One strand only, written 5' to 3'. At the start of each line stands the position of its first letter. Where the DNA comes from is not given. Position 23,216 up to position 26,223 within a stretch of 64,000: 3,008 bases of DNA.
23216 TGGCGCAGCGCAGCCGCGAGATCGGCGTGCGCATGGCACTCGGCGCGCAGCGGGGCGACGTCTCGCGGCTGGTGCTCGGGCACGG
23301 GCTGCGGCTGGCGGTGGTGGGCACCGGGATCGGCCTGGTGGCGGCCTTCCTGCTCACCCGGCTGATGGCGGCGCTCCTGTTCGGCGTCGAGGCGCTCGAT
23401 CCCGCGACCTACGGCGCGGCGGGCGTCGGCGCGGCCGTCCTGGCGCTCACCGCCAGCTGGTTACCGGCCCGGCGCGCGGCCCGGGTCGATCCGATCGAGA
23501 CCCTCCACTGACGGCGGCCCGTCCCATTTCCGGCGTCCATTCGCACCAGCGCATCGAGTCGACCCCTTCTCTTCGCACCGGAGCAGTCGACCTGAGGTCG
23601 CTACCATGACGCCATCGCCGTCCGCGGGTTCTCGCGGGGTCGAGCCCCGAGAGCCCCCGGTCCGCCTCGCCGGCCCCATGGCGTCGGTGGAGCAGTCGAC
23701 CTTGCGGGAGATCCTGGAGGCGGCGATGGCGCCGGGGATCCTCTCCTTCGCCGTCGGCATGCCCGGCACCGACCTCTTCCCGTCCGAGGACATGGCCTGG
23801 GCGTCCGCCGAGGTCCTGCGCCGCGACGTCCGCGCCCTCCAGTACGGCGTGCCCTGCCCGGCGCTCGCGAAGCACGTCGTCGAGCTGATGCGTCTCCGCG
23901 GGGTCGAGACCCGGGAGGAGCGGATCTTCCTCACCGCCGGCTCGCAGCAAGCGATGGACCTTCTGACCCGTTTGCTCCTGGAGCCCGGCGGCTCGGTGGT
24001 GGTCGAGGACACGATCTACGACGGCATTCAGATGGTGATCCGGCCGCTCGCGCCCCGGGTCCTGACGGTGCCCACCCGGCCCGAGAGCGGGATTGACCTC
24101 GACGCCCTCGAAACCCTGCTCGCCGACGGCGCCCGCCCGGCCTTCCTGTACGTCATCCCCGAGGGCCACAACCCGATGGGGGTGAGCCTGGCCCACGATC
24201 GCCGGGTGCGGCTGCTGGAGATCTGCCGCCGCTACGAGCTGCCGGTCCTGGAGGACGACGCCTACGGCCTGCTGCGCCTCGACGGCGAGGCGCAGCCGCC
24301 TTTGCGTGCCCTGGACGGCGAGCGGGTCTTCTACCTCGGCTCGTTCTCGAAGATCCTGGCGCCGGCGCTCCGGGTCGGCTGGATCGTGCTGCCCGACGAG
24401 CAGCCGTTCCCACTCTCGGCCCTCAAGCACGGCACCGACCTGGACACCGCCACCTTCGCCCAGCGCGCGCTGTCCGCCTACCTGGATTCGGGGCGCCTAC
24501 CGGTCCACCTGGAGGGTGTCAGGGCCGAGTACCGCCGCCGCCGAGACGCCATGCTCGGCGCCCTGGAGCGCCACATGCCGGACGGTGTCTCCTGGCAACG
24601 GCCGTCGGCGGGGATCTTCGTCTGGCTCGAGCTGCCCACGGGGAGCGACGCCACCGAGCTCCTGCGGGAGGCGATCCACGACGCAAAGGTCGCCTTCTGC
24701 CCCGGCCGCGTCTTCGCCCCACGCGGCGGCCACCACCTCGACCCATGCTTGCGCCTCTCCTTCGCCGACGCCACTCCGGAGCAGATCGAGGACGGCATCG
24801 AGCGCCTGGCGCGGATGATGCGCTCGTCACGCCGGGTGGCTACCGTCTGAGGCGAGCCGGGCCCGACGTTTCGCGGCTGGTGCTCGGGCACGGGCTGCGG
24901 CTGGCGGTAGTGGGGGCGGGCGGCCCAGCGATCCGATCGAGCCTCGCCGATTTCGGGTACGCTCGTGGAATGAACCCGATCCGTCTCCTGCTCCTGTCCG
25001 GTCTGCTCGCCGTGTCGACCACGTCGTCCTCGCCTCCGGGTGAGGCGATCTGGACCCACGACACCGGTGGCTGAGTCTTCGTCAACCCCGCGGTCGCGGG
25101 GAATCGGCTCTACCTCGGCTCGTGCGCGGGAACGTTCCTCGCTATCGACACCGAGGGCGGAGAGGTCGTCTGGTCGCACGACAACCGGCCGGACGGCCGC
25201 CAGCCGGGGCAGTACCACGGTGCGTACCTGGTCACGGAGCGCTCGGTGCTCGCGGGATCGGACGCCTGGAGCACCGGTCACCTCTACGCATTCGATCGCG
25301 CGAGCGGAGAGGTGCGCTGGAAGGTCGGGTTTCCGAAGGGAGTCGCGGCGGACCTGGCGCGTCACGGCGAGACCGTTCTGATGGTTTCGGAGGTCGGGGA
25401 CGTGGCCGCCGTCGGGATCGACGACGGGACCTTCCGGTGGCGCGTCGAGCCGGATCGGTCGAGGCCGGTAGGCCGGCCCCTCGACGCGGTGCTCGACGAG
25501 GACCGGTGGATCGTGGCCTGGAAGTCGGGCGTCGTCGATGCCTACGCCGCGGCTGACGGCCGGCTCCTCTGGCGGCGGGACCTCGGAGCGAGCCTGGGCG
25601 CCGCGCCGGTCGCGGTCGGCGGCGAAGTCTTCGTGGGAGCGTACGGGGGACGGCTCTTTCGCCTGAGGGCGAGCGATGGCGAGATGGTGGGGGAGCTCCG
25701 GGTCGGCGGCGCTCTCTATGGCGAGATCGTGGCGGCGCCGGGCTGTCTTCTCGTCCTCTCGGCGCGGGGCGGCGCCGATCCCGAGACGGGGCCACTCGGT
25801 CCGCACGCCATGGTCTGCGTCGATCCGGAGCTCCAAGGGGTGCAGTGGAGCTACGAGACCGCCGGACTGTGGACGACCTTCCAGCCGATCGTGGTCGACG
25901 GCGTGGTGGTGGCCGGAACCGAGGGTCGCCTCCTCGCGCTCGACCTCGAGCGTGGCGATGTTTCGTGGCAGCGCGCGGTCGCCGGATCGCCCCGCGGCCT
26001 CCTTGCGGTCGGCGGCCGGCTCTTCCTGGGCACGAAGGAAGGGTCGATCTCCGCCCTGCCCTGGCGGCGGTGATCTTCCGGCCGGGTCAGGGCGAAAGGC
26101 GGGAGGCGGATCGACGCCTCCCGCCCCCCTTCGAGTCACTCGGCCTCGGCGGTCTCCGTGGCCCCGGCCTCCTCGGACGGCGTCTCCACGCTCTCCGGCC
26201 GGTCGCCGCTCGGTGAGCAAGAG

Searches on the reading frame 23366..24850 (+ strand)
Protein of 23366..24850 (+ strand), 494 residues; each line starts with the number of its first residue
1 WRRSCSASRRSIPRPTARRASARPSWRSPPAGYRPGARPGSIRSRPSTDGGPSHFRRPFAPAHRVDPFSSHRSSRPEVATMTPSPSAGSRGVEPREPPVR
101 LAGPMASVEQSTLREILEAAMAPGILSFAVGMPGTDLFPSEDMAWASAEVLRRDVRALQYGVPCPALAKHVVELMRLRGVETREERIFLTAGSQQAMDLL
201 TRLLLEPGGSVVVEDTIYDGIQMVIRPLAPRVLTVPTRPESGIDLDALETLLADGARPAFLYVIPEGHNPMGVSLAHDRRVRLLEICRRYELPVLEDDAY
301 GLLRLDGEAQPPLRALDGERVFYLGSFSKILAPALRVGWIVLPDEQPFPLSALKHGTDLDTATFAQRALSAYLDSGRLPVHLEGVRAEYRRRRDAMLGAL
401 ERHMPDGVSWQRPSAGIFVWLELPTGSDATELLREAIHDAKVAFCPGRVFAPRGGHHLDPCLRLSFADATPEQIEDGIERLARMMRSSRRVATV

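Call 30: search_protein_families(library=pfam, proteins=[window:23366-24850:+], max_evalue=0.00001)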
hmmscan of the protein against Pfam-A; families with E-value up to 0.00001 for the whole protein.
window:23366-24850:+ (494 aa): 1 family
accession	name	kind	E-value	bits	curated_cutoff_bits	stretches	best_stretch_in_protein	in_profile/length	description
PF00155.27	Aminotran_1_2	-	5.1e-30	105.3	19.7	1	164-481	44-361/361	Aminotransferase class I and II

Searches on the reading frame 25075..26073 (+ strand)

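Call 30: search_protein_families(library=pfam, proteins=[window:25075-26073:+], max_evalue=0.00001)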
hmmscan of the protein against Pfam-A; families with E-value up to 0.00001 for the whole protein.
window:25075-26073:+ (332 aa): 3 families
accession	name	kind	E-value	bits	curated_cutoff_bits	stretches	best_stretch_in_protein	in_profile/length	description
PF13360.13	PQQ_2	-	7.9e-32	111.2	27.6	3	108-308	3-151/233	Outer membrane protein assembly factor BamB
PF13570.13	Beta-prop_ACSF4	-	2.5e-20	73.6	133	1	10-221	20-223/329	Beta-alanine-activating enzyme, beta-propeller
PF01011.28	PQQ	-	2.1e-09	37.1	26.7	0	4-43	52-91/595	Glucose/ethanol/alcohol dehydrogenase, beta-propeller domain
